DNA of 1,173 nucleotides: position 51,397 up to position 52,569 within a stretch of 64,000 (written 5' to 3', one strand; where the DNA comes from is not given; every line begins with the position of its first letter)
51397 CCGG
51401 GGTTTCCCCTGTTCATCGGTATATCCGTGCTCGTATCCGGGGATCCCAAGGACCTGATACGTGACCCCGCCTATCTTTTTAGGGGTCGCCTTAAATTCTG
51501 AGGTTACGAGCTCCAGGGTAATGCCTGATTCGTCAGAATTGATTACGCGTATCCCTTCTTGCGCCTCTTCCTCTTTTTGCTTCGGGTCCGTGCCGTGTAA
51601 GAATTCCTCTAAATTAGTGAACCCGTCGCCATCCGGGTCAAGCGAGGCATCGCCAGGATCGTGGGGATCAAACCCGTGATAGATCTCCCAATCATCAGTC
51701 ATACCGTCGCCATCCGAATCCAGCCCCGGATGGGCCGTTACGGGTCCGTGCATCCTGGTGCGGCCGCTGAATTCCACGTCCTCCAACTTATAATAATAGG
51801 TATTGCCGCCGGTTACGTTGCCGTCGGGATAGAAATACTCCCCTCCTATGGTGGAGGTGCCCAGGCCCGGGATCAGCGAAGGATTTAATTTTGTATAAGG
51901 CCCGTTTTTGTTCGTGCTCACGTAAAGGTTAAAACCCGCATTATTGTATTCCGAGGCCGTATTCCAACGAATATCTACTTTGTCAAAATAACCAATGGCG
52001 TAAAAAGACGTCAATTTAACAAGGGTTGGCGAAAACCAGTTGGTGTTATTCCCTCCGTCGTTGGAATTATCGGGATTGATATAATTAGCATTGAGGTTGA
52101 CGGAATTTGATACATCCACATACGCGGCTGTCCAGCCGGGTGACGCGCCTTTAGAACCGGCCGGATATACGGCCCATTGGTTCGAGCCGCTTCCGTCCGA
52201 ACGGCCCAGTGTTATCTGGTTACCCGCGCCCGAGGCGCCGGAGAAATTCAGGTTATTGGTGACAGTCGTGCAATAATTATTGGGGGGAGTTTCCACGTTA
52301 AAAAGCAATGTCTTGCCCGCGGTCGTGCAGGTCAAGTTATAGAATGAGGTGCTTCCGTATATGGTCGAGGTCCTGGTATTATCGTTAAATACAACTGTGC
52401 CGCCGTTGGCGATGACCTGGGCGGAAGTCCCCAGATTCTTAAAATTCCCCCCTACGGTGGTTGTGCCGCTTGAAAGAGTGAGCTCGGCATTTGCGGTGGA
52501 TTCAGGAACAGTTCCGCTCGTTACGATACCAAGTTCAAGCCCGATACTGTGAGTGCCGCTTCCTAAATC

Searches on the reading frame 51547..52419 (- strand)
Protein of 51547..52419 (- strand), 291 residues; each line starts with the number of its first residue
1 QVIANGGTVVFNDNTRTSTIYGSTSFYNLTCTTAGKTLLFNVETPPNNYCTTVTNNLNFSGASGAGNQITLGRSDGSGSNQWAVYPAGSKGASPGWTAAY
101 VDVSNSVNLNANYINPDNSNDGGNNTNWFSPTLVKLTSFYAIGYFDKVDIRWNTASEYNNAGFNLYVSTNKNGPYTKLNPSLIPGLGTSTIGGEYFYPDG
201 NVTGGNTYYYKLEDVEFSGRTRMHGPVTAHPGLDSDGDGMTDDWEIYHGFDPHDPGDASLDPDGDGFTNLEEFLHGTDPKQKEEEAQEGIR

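Call 74: search_protein_families(library=pfam, proteins=[window:51547-52419:-], max_evalue=1)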
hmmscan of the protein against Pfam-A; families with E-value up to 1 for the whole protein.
window:51547-52419:- (291 aa): 1 family
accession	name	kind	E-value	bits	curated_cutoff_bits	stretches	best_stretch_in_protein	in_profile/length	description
PF18884.5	TSP3_bac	-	6.2e-12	45.6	25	2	234-255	1-22/22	Bacterial TSP3 repeat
